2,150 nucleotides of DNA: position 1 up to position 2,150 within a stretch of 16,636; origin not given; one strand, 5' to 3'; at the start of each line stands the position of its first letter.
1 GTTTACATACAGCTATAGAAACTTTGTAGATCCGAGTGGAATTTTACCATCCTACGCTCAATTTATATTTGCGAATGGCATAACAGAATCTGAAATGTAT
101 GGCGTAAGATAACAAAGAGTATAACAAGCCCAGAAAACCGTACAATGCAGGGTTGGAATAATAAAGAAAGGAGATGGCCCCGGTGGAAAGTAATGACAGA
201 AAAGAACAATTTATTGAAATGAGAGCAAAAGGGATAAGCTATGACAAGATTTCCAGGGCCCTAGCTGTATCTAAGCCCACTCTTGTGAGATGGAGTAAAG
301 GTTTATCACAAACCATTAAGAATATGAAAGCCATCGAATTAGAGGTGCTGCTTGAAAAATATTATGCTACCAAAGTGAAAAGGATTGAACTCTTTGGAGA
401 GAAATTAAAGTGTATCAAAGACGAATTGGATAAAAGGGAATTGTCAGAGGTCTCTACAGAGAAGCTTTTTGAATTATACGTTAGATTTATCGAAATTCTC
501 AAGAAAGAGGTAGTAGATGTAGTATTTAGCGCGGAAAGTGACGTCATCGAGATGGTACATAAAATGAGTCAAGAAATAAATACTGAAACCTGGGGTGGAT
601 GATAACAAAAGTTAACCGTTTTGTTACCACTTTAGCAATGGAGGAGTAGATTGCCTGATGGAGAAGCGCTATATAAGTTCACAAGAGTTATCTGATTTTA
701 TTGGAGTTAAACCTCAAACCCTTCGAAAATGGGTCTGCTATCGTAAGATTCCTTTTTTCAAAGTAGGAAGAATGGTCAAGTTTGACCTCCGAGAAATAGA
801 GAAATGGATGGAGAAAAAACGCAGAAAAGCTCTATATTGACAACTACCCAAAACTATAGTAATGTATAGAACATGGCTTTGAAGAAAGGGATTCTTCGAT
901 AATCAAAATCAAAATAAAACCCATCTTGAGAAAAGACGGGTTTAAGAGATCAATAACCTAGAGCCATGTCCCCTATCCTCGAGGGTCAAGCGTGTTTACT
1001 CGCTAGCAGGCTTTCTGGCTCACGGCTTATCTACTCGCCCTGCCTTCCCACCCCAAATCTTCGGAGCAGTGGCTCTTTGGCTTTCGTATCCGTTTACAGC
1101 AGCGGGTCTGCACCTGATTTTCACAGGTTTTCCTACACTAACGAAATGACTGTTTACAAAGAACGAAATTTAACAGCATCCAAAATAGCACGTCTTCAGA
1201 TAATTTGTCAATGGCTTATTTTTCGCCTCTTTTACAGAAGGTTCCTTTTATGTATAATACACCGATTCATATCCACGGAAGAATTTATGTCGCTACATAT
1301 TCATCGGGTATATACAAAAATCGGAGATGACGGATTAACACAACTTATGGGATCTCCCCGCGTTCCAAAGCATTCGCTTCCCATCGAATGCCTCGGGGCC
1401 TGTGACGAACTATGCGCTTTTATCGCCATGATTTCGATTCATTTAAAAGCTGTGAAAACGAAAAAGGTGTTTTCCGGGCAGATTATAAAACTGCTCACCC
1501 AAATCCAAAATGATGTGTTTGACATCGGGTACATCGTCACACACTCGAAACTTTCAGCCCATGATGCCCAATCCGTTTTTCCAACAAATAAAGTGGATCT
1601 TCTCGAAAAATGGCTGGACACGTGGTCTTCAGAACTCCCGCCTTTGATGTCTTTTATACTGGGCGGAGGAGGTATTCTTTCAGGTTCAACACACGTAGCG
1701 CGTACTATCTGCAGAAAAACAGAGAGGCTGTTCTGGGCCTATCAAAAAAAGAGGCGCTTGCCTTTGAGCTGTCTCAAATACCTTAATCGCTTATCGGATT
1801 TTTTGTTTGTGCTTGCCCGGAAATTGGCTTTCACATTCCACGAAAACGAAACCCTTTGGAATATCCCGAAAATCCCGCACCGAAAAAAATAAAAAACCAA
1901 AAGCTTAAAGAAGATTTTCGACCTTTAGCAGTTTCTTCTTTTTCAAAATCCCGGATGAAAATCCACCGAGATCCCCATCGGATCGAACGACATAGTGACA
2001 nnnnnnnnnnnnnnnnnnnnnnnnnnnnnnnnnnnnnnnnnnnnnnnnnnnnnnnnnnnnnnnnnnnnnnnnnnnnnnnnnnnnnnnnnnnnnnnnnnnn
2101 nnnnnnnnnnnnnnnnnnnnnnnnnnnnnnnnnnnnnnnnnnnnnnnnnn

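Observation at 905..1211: Stand-alone cobalamin riboswitch with its own promoter and terminator, no downstream ORF, aimed antisense into an excisionase-like gene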

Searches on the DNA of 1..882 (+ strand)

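Call 51: search_dna_similar(query=window:1-882:+, collection=phages, mode=distant)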
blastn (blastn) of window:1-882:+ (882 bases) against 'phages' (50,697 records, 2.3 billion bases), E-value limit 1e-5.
No match.

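Call 52: search_dna_similar(query=window:1-882:+, collection=plasmids, mode=distant)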
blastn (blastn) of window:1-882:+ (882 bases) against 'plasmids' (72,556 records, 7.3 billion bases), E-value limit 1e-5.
No match.
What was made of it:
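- Tried and rejected: Phages and plasmids. blastn of window 1-882 against phage and plasmid records gave no match (calls 51, 52).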

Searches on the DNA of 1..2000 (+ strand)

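Call 35: search_rna_families(sources=[L001, L004], threshold=gathering)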
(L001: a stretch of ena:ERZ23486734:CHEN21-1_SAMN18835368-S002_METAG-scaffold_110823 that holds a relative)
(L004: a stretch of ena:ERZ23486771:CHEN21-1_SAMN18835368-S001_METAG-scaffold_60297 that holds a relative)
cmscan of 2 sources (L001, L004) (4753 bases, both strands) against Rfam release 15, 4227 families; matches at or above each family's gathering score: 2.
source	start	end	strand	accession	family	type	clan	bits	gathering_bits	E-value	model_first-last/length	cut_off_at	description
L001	1282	1470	-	RF00174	Cobalamin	Cis-reg; riboswitch;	CL00101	85.5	31.5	8.6e-21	1-189/189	no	Cobalamin riboswitch aptamer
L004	726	914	+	RF00174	Cobalamin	Cis-reg; riboswitch;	CL00101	85.5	31.5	8.6e-21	1-189/189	no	Cobalamin riboswitch aptamer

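Call 61: search_rna_families(source=window, start=1, end=2000, threshold=evalue, max_evalue=1)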
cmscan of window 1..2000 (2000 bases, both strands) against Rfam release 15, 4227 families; matches with E-value up to 1: 2.
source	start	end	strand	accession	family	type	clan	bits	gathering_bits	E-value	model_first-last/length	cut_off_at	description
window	988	1157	-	RF00174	Cobalamin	Cis-reg; riboswitch;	CL00101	84.1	31.5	9.1e-21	1-189/189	no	Cobalamin riboswitch aptamer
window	1442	1595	-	RF00290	BaMV_CRE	Cis-reg;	-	25.1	100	0.008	1-140/140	no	Bamboo mosaic potexvirus (BaMV) cis-regulatory element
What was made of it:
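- On Riboswitch-gated antisense or non-coding RNA (AspocR / Rli55 / EutX kind): No other Rfam element lies in 1-2000 at E <= 1, apart from one chance-level viral hit (call 61).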

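Call 70: search_rna_families(source=L008, start=1, end=700, threshold=gathering, show_alignments=1)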
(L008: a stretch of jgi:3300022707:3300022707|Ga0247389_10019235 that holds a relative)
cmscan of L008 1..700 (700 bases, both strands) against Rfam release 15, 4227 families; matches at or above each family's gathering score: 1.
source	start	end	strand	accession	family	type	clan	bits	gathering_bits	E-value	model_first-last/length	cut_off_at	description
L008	310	498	-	RF00174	Cobalamin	Cis-reg; riboswitch;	CL00101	80.4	31.5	3.6e-20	1-189/189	no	Cobalamin riboswitch aptamer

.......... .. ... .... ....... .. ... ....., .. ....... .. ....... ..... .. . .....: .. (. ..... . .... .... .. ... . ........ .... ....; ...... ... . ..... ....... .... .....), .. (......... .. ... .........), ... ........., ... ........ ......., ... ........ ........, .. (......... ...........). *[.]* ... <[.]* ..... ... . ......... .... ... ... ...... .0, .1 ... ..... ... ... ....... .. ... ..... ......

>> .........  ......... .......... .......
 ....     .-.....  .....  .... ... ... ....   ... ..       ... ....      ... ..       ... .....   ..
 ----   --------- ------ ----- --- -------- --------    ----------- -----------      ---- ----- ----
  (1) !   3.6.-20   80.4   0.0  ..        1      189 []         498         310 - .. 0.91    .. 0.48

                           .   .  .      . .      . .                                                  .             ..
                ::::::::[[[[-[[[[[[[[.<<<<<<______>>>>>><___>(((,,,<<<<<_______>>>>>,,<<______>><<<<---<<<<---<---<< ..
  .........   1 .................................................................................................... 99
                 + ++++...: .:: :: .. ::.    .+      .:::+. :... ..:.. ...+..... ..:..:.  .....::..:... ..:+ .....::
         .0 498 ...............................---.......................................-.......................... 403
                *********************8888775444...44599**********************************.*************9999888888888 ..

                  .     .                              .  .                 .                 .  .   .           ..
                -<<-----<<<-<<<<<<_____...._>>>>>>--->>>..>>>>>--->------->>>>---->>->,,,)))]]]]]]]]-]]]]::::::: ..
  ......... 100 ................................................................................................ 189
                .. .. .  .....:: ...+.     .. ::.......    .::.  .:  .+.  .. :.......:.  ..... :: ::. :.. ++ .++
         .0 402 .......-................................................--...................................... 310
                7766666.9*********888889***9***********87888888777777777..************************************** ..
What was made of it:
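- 988..1157 (-): Cobalamin riboswitch aptamer (RF00174). The orthologues score 85.5, 85.5 and 80.4 bits (calls 35, 70).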

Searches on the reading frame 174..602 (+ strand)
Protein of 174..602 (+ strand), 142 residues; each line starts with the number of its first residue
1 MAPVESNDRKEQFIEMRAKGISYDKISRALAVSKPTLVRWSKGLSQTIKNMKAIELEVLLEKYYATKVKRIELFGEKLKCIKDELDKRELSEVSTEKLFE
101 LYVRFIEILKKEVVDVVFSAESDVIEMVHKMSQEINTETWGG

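Call 7: search_protein_families(library=pfam, proteins=[window:174-602:+], max_evalue=0.01)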
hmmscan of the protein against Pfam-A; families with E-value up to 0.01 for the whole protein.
window:174-602:+ (142 aa): 1 family
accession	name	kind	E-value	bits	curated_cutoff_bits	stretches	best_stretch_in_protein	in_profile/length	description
PF13384.12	HTH_23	-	7.6e-05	22.8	24.6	1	8-42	5-39/50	Homeodomain-like domain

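Call 18: search_protein_families(library=ncbifam, proteins=[window:174-602:+], max_evalue=0.01)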
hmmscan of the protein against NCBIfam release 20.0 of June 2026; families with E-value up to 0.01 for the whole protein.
window:174-602:+ (142 aa): 2 families
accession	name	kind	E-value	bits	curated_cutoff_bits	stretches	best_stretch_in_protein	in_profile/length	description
NF033558.1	transpos_IS1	equivalog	0.00071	19.6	100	1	6-50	41-85/199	IS1 family transposase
NF040595.1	HTH_Cbp1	equivalog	0.00079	19.4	140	1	7-64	49-108/135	CRISPR DNA repeat-binding protein Cbp1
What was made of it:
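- On Riboswitch-gated antisense or non-coding RNA (AspocR / Rli55 / EutX kind): The targets are an excisionase-family gene and an HTH gene (calls 7, 18).
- An excisionase-family gene lies at the junction (calls 7, 18).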

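Call 20: search_protein_families(library=phrogs, proteins=[window:174-602:+], max_evalue=0.01)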
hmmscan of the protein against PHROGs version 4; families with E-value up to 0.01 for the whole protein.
window:174-602:+ (142 aa): 5 families
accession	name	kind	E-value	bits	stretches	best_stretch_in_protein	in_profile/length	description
phrog_7676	-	unknown function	0.00063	21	1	14-70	11-63/86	-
phrog_1157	-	integration and excision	0.002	18.4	1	14-112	11-112/422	transposase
phrog_4494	-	unknown function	0.0051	18.3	1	8-49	6-47/109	-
phrog_4779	-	transcription regulation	0.0054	18.2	1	16-82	11-75/98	transcriptional regulator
phrog_2308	-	unknown function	0.0089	17.1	0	8-53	4-47/138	-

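Call 21: find_related_loci(query=window:174-602:+, collection=metagenome_contigs, flank=10000)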
Query window:174-602:+ (142 aa) in metagenome_contigs; peptide patterns used: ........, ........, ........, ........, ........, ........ (x = any residue, [..] = any of these).
508 stretches matched a pattern, but none encodes a relative of the query by tblastn (E <= 1e-3).

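Call 22: find_homologous_proteins(query=window:174-602:+)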
Query window:174-602:+ (142 aa): 6 proteins with E <= 0.001 among 31 candidates.
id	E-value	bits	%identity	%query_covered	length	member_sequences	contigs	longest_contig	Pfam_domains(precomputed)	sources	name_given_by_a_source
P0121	1.2e-82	292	100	100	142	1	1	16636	-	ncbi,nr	ncbi:hypothetical protein IID04_01385 [PVC group bacterium]|nr:hypothetical protein [PVC group bacte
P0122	2.2e-72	259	98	93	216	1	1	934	-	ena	-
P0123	4.2e-29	119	53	81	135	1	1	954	-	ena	-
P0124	4.5e-23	100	40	95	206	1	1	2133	PF13384.13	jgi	jgi:hypothetical protein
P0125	1.3e-22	98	40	96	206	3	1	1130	PF13384.13,PF13518.13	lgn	-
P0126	1.4e-12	66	66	41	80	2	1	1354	-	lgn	-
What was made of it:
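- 1..882 (+): Foreign segment reaching the contig end, at 36-38% GC against 41-48% next door. It is the probable end of a mobile element or genomic island. The window is a whole MAG contig (call 22).
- On Integrated mobile element or genomic island at the btuB leader (GI-23-like situation): The contig ends inside the foreign DNA (call 22).
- The contig ends 882 nt into the foreign DNA (call 22). The window is a MAG contig that ends inside the foreign segment (call 22).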

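Call 23: find_encoding_contigs(protein=P0122, flank=10000)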
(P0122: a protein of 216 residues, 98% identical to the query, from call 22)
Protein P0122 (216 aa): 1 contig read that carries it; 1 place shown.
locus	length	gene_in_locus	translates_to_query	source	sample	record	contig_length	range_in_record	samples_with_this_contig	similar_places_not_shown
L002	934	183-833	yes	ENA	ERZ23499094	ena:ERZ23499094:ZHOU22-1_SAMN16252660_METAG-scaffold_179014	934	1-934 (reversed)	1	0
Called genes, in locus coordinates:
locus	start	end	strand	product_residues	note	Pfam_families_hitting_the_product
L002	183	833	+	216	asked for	-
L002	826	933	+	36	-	?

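Call 24: find_encoding_contigs(protein=P0124, flank=10000)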
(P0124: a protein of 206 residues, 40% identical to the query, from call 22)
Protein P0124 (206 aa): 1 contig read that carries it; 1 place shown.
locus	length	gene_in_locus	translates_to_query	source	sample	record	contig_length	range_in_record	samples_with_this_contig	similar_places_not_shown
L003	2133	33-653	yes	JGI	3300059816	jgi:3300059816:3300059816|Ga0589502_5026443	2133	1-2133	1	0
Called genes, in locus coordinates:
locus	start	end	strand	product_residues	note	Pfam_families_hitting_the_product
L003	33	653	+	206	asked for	PF13384:HTH_23 (weak)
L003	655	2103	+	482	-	-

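Call 26: search_protein_families(library=pfam, proteins=[L003:655-2103:+, L003:33-653:+, L002:183-833:+], max_evalue=0.01)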
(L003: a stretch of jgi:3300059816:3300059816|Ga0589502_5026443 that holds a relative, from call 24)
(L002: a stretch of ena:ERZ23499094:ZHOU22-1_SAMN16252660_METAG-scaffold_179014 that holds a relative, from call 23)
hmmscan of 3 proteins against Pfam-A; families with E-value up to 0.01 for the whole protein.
L003:655-2103:+ (482 aa): 0 families

L003:33-653:+ (206 aa): 7 families
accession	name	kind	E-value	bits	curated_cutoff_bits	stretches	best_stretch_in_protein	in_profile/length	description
PF13384.12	HTH_23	-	2.1e-06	27.8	24.6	1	20-57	6-44/50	Homeodomain-like domain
PF01527.26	HTH_Tnp_1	-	0.00013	22.6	24.1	1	19-78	10-71/75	Transposase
PF13518.12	HTH_28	-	0.00028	21.3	25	1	21-57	2-38/52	Helix-turn-helix domain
PF13551.12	HTH_29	-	0.00047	20.6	28.1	1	22-58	2-39/64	Winged helix-turn helix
PF00126.33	HTH_1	-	0.0049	17.2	26.6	0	29-59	11-41/60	Bacterial regulatory helix-turn-helix protein, lysR family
PF01381.28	HTH_3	-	0.008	16.6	23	0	29-51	7-29/55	Helix-turn-helix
PF13936.12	HTH_38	-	0.0089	16.2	27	0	27-50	16-39/44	Helix-turn-helix domain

L002:183-833:+ (216 aa): 1 family
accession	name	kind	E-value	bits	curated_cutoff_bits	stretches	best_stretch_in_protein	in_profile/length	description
PF13384.12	HTH_23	-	0.00012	22.2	24.6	1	5-39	5-39/50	Homeodomain-like domain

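Call 27: find_encoding_contigs(protein=P0121, flank=10000)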
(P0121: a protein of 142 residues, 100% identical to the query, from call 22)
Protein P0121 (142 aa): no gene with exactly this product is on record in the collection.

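Call 38: search_protein_families(library=phrogs, proteins=[L003:655-2103:+, L003:33-653:+, L002:183-833:+, L002:826-933:+], max_evalue=0.01)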
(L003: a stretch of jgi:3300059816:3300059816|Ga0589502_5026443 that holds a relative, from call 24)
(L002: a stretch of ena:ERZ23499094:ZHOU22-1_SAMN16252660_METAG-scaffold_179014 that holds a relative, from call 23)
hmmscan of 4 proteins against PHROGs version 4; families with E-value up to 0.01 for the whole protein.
L003:655-2103:+ (482 aa): 0 families

L003:33-653:+ (206 aa): 1 family
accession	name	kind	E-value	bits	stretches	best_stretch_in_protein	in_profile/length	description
phrog_4102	-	head and packaging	0.0058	17.8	0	18-73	17-67/166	terminase small subunit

L002:183-833:+ (216 aa): 2 families
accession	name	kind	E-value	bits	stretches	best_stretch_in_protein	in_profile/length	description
phrog_7676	-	unknown function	0.0011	20.1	1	11-67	11-63/86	-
phrog_1157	-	integration and excision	0.0064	16.7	1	11-109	11-112/422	transposase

L002:826-933:+ (36 aa): 2 families
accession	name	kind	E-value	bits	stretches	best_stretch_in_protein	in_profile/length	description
phrog_125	-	DNA, RNA and nucleotide metabolism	1.9e-07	31.9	1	1-33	19-51/254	DNA invertase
phrog_8275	-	DNA, RNA and nucleotide metabolism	7.6e-06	26.7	1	5-34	3-32/51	DNA invertase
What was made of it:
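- A near-identical copy of the left segment sits next to a serine recombinase with best matches to DNA invertases (phrog_125, E 1.9e-7, call 38).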

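Call 40: find_encoding_contigs(protein=P0123, flank=10000)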
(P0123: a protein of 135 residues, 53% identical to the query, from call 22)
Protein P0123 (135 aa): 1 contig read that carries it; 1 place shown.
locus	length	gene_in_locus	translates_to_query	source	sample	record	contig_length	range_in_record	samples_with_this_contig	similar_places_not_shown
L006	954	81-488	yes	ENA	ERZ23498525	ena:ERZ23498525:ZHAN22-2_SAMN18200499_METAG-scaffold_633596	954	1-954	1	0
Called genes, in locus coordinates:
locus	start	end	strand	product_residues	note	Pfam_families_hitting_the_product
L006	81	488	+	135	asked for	-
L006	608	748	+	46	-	-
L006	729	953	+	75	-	?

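Call 41: find_encoding_contigs(protein=P0126, flank=10000)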
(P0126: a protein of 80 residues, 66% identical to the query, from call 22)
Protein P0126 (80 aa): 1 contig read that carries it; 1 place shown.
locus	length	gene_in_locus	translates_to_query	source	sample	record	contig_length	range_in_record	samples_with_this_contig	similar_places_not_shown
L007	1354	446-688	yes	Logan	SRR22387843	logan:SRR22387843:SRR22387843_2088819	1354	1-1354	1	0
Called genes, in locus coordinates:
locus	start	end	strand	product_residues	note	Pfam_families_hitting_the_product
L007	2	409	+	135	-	?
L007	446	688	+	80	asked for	-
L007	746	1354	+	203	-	?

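Call 58: search_protein_families(library=padloc, proteins=[window:174-602:+, L002:183-833:+], max_evalue=0.01)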
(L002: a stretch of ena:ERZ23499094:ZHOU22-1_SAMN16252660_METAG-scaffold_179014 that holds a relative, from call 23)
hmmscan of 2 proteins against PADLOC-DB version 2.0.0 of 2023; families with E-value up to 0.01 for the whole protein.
window:174-602:+ (142 aa): 2 families
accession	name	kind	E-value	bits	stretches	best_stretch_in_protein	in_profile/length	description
PDLC02705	PbeA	-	0.00053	16.3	1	6-116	15-118/691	PbeA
PDLC03855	LmuA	-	0.005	14.2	1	46-138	228-315/425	-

L002:183-833:+ (216 aa): 1 family
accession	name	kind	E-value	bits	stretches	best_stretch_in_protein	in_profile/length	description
PDLC02705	PbeA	-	0.0032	13.7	1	6-113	18-118/691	PbeA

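Call 73: find_related_loci(query=A2, collection=viral_contigs, flank=10000)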
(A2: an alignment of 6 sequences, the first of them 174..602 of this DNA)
Query A2 (142 aa) in viral_contigs; peptide patterns used: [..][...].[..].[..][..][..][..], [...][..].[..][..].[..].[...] (x = any residue, [..] = any of these).
160 stretches matched a pattern, but none encodes a relative of the query by tblastn (E <= 1e-3).
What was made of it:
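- Tried and rejected: The HTH alignment gave none (call 73).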

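Call 75: search_protein_families(library=ncbifam, proteins=[P0254], max_evalue=1e-20)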
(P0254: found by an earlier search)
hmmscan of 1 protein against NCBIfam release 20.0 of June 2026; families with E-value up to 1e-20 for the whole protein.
P0254 (610 aa): 19 families
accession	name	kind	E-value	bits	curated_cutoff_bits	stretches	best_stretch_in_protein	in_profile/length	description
TIGR01779.1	TonB-B12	equivalog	3.2e-85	286.9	599.7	1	11-602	28-606/614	TonB-dependent vitamin B12 receptor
NF007926.1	PRK10641.1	equivalog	5.2e-77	259.8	836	1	9-602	25-609/617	TonB-dependent vitamin B12 receptor BtuB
TIGR01785.1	TonB-hemin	subfamily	3e-55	187.9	316.85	2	12-206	2-193/677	TonB-dependent heme/hemoglobin receptor family protein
NF010010.0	PRK13483.1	equivalog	6.8e-49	166.4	927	1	11-589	33-638/660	ligand-gated channel protein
TIGR01786.1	TonB-hemlactrns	subfamily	1.7e-46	159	323.75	2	13-213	2-206/719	TonB-dependent hemoglobin/transferrin/lactoferrin family receptor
NF010012.0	PRK13486.1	equivalog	2.4e-41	141.9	924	1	7-141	21-160/696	TonB-dependent receptor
NF010038.0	PRK13513.1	equivalog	1.6e-40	139.3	942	1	9-454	33-486/659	ligand-gated channel protein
TIGR01783.1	TonB-siderophor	subfamily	1.5e-38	132.9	223.5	1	27-204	1-171/649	TonB-dependent siderophore receptor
NF007478.2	PRK10064.1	equivalog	7.7e-37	126.9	745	1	10-140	29-159/663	catecholate siderophore receptor CirA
NF010048.1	PRK13524.1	subfamily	1.2e-33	116.6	493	0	10-179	39-211/744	FepA family TonB-dependent siderophore receptor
NF010051.0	PRK13528.1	subfamily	9e-33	113.4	583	0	27-219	48-253/727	FepA family TonB-dependent siderophore receptor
NF053590.1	TonB_dep_TOL0244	equivalog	1.2e-29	103.4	645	1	11-591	11-582/604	TOL_0244 family TonB-dependent receptor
NF049946.1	TonB_dep_CU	exception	3.8e-29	101.5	700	0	29-196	58-231/683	TonB-dependent receptor, CU motif-type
NF050067.1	TonBEntbctnRecCfrA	equivalog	6.4e-28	97.5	1200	0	12-140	27-159/698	TonB-dependent ferric enterobactin receptor CfrA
TIGR04056.1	OMP_RagA_SusC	subfamily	2.8e-26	92.1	368.25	0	14-155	81-221/981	SusC/RagA family TonB-linked outer membrane protein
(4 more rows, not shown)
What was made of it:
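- On BtuB (TonB-dependent vitamin B12 receptor, TIGR01779 / NF007926), for the orthologous downstream gene: The full-length orthologue P0254 has TIGR01779 as best hit, aligned over 28-606 of 614, but at 286.9 bits against a cut-off of 599.7 (call 75).
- The full-length orthologue P0254 aligns end to end with TIGR01779 at 286.9 bits (call 75).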
